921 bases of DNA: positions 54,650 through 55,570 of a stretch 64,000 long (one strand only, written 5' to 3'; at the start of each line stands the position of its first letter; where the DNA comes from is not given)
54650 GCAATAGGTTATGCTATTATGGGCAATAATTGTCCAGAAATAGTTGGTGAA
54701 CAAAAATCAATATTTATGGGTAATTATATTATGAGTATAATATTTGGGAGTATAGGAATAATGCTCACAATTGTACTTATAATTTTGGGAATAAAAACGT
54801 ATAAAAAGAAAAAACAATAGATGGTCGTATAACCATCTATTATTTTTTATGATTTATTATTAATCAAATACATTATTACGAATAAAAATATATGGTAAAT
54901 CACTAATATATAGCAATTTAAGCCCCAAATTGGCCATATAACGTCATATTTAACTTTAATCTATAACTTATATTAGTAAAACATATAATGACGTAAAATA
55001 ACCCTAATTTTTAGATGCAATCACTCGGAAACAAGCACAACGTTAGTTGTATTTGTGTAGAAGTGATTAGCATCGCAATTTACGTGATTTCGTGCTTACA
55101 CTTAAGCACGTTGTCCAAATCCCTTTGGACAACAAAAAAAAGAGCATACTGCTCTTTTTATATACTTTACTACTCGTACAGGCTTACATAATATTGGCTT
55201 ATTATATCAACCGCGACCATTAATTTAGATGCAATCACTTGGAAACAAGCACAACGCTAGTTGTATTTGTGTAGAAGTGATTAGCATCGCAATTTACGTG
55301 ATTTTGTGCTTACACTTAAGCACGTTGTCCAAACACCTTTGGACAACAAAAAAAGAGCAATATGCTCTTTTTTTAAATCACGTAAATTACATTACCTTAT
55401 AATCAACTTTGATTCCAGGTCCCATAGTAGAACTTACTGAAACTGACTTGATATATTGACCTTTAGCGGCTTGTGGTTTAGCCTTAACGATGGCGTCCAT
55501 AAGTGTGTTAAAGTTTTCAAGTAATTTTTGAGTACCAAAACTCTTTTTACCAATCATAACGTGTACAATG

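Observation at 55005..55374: Tandem pair of ~155-nt terminator-ended structured RNA paralogs whose every difference is structure-neutral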

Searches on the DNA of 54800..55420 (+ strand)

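Call 7: search_rna_families(source=window, start=54800, end=55420, threshold=evalue, max_evalue=10, show_alignments=3)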
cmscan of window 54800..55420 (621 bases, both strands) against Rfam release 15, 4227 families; matches with E-value up to 10: 15.
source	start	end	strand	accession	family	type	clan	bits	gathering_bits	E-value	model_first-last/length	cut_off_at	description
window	54800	54851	+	RF02074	STnc240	Gene; sRNA;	-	21.6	55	1.2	26-77/77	5'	Enterobacterial sRNA STnc240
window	55134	55158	-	RF04344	Plastid-psbA-3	Cis-reg;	CL00153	21.1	48.4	0.31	1-57/57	no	Plastid-psbA-3 3UTR RNA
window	55135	55197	-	RF02057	STnc40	Gene; sRNA;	-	19.7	45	0.89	1-70/70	no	Salmonella enterica sRNA STnc40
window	55302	55420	-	RF00265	SNORA69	Gene; snRNA; snoRNA; HACA-box;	-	19.5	47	0.78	1-132/132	no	Small nucleolar RNA SNORA69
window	55351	55375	+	RF04344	Plastid-psbA-3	Cis-reg;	CL00153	18.9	48.4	1.1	1-57/57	no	Plastid-psbA-3 3UTR RNA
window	55345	55413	-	RF02551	DapZ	Cis-reg;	-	18.6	56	1.2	1-78/78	no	ABC transporter regulator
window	55345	55373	-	RF04343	Plastid-psbA-2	Cis-reg;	CL00153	18.4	55.8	1.1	1-60/60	no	Plastid-psbA-2 3UTR RNA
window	55288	55382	-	RF02729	JA01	Gene; sRNA;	-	18.2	111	2.2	1-153/153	no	Aggregatibacter sRNA JA01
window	55133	55160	+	RF04352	Plastid-psbA-4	Cis-reg;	CL00153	17.3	56.8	5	1-61/61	no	Plastid-psbA-4 3UTR RNA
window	55346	55420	+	RF02420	Bp1_162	Gene; sRNA;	-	17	50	4.4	1-80/100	3'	Burkholderia sRNA Bp1_Cand612_SIPHT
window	55258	55374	+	RF01770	rimP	Cis-reg; leader;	-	16.8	47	5.1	1-102/102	no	Gammaprotebacteria rimP leader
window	55324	55378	+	RF02551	DapZ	Cis-reg;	-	16.4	56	3.8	25-76/78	no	ABC transporter regulator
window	54808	54862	-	RF00112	CyaR_RyeE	Gene; sRNA;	-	16.4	47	4.3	1-85/85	no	CyaR/Rye RNA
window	55291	55350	-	RF02554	ppoRNA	Gene; rRNA;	-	16.4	99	4.6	1-98/98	no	mt-5S-like P. polycephalum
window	55125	55167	+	RF02066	STnc320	Gene; sRNA;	-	15.3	50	4.6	1-55/55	no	Salmonella enterica sRNA STnc320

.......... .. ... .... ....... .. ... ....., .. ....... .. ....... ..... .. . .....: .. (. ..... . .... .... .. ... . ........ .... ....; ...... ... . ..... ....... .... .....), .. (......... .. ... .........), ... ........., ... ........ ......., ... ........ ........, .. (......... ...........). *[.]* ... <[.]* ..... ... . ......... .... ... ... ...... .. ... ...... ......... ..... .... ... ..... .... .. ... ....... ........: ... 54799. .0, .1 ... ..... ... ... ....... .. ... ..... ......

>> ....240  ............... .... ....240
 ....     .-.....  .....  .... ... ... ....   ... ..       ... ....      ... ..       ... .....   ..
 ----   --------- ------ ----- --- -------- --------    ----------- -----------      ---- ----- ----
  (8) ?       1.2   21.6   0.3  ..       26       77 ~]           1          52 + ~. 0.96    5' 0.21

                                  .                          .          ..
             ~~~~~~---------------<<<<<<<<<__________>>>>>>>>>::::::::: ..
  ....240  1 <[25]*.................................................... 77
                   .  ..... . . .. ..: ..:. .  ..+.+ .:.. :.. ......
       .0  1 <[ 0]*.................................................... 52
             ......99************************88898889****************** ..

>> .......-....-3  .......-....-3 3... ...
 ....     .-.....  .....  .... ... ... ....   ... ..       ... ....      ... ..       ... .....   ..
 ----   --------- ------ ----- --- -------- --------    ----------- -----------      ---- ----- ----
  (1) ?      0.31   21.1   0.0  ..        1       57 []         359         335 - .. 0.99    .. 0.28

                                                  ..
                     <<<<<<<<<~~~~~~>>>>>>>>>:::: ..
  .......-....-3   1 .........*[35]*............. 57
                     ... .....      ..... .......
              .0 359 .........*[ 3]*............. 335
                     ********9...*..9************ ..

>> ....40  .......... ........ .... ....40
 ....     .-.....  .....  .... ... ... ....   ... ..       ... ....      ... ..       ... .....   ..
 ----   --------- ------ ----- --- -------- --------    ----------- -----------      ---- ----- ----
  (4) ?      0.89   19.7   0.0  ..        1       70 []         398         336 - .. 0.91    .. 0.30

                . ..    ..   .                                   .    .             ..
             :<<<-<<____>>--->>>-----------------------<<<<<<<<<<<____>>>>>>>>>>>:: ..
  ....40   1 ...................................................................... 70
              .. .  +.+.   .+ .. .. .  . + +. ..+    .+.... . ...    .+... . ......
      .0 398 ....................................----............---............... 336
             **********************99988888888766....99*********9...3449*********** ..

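Call 45: build_rna_model(alignment_id=A2, structure=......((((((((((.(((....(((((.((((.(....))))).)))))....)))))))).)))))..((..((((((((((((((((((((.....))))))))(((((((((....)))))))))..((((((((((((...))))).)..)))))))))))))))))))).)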
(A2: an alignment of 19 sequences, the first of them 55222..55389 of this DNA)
Model R1 built from alignment A2 (19 sequences, 177 columns); structure: as given.
model positions 169; base pairs 65; branch points 3; effective number of sequences 1.66; information 0.591 bits per position. Calibrated on 0.2 Mb of random sequence (short: E-values are rough).
structure used (alignment columns):
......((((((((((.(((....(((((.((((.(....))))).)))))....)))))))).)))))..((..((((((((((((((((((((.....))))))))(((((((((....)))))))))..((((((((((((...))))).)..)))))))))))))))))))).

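Call 46: search_with_rna_model(model_id=R1, sources=[window, L009, L010, L011, L012, L013, L014, L015, L016, L017, L018, L019, L020, L021, L022, L023, L024, L025, L026, L027, L028, L029, L030, L031, L032, L033, L034, L035, L036, L037, L038, L039, L040, L041, L042, L043, L044, L045, L046, L047, L048, L049, L050, L051, L052, L053, L054, L055, L056, L057, L058, L059, L060, L061, L062, L063, L064, L065, L066, L067, L068, L069, L070, L071, L072, L073, L074, L075, L076, L077, L078, L079, L080, L081, L082, L083, L084, L085, L086, L087, L088, L101, L113], max_evalue=1)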
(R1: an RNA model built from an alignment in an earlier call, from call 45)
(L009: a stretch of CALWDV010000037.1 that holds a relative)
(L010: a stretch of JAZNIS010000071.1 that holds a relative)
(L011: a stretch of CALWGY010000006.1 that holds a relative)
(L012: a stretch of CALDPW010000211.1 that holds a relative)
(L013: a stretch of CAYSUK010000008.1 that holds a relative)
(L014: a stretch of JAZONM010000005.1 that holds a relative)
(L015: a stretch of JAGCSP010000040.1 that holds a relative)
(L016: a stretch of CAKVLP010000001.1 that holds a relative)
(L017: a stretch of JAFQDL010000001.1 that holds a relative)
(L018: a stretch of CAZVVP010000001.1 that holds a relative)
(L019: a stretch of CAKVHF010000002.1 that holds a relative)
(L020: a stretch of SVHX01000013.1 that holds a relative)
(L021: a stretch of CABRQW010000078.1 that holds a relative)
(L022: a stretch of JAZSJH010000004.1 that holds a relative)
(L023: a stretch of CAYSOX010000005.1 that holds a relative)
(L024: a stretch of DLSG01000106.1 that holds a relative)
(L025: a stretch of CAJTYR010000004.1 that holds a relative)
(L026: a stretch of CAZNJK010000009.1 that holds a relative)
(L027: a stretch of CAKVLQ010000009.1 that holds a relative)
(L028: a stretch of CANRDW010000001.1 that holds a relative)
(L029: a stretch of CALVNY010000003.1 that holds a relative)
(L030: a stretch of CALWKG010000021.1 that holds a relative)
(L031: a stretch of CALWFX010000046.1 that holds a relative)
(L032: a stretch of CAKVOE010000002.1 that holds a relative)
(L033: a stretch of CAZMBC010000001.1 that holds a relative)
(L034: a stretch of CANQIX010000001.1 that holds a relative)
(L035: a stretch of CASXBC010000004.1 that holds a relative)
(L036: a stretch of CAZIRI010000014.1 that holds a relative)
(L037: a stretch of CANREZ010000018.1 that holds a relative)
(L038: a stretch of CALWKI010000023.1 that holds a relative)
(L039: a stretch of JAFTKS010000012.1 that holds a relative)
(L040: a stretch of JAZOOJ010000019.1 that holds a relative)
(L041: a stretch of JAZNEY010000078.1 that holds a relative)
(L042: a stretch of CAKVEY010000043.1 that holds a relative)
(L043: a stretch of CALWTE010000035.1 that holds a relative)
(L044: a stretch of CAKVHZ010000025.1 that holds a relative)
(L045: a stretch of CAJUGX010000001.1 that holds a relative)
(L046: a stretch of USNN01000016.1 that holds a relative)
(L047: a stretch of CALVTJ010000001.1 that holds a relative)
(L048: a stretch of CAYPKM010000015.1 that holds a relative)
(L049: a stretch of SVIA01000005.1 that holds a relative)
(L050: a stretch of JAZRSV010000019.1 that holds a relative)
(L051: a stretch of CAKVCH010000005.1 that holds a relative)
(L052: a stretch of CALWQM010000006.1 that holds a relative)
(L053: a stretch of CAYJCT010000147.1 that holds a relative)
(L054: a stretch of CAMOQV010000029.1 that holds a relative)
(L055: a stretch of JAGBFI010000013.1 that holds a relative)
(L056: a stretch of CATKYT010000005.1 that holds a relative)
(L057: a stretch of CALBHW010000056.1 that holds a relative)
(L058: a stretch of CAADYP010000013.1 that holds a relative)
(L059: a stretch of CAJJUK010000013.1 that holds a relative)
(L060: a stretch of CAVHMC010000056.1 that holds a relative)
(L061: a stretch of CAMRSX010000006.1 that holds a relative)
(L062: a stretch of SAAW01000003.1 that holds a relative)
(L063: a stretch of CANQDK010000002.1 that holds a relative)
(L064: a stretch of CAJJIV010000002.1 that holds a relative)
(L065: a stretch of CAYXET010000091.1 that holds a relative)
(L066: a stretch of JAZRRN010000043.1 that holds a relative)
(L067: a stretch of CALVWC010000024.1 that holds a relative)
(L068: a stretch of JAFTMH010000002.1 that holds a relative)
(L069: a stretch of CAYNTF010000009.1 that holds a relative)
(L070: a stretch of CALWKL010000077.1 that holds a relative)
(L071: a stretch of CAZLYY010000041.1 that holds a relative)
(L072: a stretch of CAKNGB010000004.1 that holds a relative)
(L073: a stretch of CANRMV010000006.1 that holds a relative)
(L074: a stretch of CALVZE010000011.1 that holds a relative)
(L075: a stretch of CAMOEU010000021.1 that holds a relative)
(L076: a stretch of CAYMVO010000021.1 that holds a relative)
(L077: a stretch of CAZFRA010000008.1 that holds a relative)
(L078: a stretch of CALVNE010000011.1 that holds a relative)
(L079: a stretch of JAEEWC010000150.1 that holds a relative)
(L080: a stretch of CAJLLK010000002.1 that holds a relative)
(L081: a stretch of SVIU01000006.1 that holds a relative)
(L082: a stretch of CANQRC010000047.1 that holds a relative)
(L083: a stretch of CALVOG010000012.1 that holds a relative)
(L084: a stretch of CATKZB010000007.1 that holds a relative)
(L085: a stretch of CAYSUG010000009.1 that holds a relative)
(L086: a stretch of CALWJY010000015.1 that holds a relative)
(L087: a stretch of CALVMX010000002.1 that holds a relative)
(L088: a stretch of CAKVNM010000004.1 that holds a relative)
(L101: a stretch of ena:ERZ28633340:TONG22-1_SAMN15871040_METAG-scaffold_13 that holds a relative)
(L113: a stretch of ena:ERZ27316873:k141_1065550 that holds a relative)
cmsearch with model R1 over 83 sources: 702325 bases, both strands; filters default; matches with E-value up to 1: 16.
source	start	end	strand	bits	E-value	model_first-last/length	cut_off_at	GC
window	55222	55389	+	170.5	5.5e-37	1-169/169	no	0.34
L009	4682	4851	-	127.2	8e-27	1-169/169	no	0.31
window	55008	55169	+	113.9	1e-23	1-169/169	no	0.35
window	55117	55294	-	45.1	1.4e-07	1-169/169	no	0.34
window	54994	55080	-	30.9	0.0003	1-169/169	no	0.33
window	52497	52584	-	20.6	0.078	1-169/169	no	0.33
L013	4653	4762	+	20.6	0.08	1-169/169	no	0.28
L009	4662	4782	+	20.4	0.09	1-169/169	no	0.26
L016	8215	8336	+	18.5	0.25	1-169/169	no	0.35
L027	6359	6430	+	18.3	0.27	83-154/169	no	0.21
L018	4948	5088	+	18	0.33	1-169/169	no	0.4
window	13415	13556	+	16.5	0.72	1-169/169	no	0.34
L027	7835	7950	+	16.3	0.81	1-169/169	no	0.3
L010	3153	3197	-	16.1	0.89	14-59/169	no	0.16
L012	5838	5869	+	16.1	0.89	22-53/169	no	0.19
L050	4659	4750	-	15.9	0.98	1-169/169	no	0.27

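Call 47: search_with_rna_model(model_id=R1, sources=[window, L001, L002, L004, L089, L103, L104, L105, L106, L107, L009, L090, L091, L094, L096, L097, L100, L108, L109, L110, L111], max_evalue=0.00001, make_alignment=true)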
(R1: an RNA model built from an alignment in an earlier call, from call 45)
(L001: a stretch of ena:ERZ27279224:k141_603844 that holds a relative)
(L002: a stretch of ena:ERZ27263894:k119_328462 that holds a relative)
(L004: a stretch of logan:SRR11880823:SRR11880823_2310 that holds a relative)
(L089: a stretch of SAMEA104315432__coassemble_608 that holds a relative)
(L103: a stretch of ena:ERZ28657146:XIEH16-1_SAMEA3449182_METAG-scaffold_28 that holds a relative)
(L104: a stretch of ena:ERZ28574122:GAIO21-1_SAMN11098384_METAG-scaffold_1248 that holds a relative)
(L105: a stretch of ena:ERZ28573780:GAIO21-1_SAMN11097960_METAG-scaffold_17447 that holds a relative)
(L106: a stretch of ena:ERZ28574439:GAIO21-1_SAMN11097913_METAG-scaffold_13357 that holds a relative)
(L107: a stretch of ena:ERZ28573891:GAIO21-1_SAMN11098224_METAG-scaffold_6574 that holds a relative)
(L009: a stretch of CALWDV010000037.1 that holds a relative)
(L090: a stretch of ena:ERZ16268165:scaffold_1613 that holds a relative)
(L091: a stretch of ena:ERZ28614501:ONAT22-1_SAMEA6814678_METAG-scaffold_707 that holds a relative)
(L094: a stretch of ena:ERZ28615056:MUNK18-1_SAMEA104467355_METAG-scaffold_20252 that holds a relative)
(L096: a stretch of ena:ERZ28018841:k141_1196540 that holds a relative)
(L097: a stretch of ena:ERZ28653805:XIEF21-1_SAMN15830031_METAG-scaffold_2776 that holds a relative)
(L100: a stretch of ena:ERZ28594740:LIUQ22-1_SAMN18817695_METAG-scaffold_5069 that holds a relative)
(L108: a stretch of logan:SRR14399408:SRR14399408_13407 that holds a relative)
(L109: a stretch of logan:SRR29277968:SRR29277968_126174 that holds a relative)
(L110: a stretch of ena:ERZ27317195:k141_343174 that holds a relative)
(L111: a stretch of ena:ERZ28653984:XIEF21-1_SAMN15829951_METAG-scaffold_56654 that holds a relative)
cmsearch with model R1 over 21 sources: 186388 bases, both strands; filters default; matches with E-value up to 0.00001: 37.
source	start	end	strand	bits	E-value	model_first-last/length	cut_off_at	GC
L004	4682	4850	-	174.2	2.1e-38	1-169/169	no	0.35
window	55222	55389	+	170.5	1.5e-37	1-169/169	no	0.34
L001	4682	4848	-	168.1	5.6e-37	1-169/169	no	0.35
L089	2142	2310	+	167.1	9.4e-37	1-169/169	no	0.33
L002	4682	4850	-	165.9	1.8e-36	1-169/169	no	0.35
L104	3682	3846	-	146.6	5.9e-32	1-169/169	no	0.32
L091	3682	3849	-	145.7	1e-31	1-169/169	no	0.32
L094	2543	2711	-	144.9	1.5e-31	1-169/169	no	0.32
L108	3182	3349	-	143.4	3.4e-31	1-169/169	no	0.29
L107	1316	1481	-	143.1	3.9e-31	1-169/169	no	0.31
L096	3682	3849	-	142.7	5e-31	1-169/169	no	0.3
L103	3682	3849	-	142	7.2e-31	1-169/169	no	0.3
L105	2841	3004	-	138.9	3.8e-30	1-169/169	no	0.3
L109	3182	3350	-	137.5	8.4e-30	1-169/169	no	0.29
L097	3682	3848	-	136.7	1.3e-29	1-169/169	no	0.31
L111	2528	2694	-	133.1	8.7e-29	1-169/169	no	0.32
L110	3182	3348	-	132.4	1.3e-28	1-169/169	no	0.34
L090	3682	3851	-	130.9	2.9e-28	1-169/169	no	0.32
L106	1722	1987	-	128.6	9.9e-28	1-169/169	no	0.38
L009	4682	4851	-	127.2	2.1e-27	1-169/169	no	0.31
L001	4901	5061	-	116.6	6.6e-25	1-169/169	no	0.34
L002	4903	5065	-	112.5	6e-24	1-169/169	no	0.36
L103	3894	4056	-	110.4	1.9e-23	1-169/169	no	0.33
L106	2033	2195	-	103.4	8.1e-22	1-169/169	no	0.32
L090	3871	4023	-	91.3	5.7e-19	1-169/169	no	0.32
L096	3864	4019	-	90.1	1e-18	1-169/169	no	0.29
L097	3863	4018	-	90.1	1e-18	1-169/169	no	0.29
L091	3880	4024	-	75.1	3.4e-15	1-169/169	no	0.3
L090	4043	4196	-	74.5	4.9e-15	1-169/169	no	0.31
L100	2654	2770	-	67.3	2.4e-13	1-169/169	no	0.25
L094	2742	2882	-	66.8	3.1e-13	1-169/169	no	0.32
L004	4662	4782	+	35.2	8.1e-06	1-169/169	no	0.32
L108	3162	3282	+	34.9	9.1e-06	1-169/169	no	0.24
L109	3162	3282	+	34.9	9.1e-06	1-169/169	no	0.24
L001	4776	4953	+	34.8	9.9e-06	1-169/169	no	0.33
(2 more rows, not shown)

Alignment A3: 37 matches aligned to the model, 328 columns, each read 5' to 3' on its own strand. Consensus structure (alignment columns), stored with it:
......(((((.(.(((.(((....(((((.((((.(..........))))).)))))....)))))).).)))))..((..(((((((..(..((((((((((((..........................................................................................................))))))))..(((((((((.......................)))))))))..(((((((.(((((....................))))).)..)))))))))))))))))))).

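Call 48: search_with_rna_model(model_id=R1, sources=[window, L001, L002, L004, L089, L103, L104, L105, L107, L009, L090, L091, L094, L096, L097, L108, L109, L110, L111], max_evalue=1e-26, make_alignment=true)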
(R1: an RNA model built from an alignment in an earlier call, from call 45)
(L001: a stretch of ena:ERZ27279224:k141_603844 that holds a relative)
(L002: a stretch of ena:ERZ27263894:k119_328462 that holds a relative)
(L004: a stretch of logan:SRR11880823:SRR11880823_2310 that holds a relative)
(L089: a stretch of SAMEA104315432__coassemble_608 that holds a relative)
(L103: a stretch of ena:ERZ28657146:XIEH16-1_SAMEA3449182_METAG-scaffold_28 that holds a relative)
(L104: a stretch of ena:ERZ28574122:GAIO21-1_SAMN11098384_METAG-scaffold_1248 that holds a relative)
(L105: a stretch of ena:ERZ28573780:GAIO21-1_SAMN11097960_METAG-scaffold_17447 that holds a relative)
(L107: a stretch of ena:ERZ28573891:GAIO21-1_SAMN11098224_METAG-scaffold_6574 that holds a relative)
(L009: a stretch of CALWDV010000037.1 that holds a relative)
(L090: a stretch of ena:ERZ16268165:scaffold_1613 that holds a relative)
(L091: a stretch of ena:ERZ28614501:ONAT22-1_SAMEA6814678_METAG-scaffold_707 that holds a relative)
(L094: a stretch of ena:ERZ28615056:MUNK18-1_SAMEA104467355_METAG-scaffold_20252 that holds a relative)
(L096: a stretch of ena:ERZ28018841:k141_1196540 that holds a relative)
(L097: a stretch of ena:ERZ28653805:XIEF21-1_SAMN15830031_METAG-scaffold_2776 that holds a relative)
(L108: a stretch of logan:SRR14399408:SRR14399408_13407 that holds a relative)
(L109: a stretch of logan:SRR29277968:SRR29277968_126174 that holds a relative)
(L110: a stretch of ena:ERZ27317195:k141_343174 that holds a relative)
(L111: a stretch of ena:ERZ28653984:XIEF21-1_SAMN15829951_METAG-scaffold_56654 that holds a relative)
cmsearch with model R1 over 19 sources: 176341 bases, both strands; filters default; matches with E-value up to 1e-26: 19.
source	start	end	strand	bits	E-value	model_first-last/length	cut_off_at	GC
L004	4682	4850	-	174.2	1.9e-38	1-169/169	no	0.35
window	55222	55389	+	170.5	1.4e-37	1-169/169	no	0.34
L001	4682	4848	-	168.1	5.3e-37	1-169/169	no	0.35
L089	2142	2310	+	167.1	8.9e-37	1-169/169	no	0.33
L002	4682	4850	-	165.9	1.7e-36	1-169/169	no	0.35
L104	3682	3846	-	146.6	5.6e-32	1-169/169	no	0.32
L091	3682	3849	-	145.7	9.5e-32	1-169/169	no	0.32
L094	2543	2711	-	144.9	1.4e-31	1-169/169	no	0.32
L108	3182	3349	-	143.4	3.2e-31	1-169/169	no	0.29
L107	1316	1481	-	143.1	3.7e-31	1-169/169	no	0.31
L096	3682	3849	-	142.7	4.7e-31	1-169/169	no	0.3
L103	3682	3849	-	142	6.8e-31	1-169/169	no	0.3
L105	2841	3004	-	138.9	3.6e-30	1-169/169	no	0.3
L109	3182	3350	-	137.5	7.9e-30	1-169/169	no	0.29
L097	3682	3848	-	136.7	1.2e-29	1-169/169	no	0.31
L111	2528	2694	-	133.1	8.2e-29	1-169/169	no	0.32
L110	3182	3348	-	132.4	1.2e-28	1-169/169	no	0.34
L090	3682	3851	-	130.9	2.7e-28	1-169/169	no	0.32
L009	4682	4851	-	127.2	2e-27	1-169/169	no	0.31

Alignment A4: 19 matches aligned to the model, 177 columns, each read 5' to 3' on its own strand. Consensus structure (alignment columns), stored with it:
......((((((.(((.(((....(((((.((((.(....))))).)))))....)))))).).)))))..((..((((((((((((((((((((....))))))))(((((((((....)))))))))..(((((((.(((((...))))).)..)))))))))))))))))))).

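Call 67: search_with_rna_model(model_id=R1, sources=[L114, L115, L116, L117], max_evalue=1)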
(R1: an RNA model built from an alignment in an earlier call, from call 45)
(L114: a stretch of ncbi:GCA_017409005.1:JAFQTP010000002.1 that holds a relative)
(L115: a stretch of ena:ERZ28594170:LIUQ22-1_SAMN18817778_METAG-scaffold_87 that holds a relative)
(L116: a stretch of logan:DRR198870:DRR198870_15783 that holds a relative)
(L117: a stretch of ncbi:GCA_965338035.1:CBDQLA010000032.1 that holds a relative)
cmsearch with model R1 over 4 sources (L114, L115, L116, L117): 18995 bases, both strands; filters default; matches with E-value up to 1: 11.
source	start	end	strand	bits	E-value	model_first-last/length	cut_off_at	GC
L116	697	802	-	22.8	0.00063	1-169/169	no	0.3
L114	4661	4738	-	20.9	0.0018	83-154/169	no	0.26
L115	4661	4738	-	20.9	0.0018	83-154/169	no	0.26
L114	3190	3228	+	14.8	0.048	17-56/169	no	0.18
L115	3190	3228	+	14.8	0.048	17-56/169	no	0.18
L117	4251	4312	+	14.7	0.052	81-156/169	no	0.23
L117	4069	4105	-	14.1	0.07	18-55/169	no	0.19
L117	1886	1975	-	13.5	0.097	1-169/169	no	0.24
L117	1823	1931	+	13.2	0.12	1-169/169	no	0.26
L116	754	781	+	11.4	0.31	24-51/169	no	0.32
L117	3990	4112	+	9.7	0.76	1-169/169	no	0.22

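Call 70: search_dna_similar(query=window:55222-55389:+, collection=plasmids, mode=distant, max_evalue=0.001, max_rows=5)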
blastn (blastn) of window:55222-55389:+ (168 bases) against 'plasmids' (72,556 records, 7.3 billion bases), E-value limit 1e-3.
Records with a match: 1; places in all: 1; records where one place covers at least 80% of the query: 0.
Best place of each record, by identity: 90-95% 1.
By first word of the organism name: Acinetobacter 1.
By predicted mobility (MOB-suite, as given by PLSDB): non-mobilizable 1.
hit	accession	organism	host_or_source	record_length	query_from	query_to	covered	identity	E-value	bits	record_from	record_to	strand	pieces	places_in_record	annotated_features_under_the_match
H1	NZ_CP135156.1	Acinetobacter pittii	Homo sapiens,sputum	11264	123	157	21%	94.3%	2e-5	55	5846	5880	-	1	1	none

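Call 71: search_dna_similar(query=window:55222-55389:+, collection=phages, mode=distant, max_evalue=0.001, max_rows=5)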
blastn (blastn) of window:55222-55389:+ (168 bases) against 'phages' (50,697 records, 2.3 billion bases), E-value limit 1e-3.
No match.
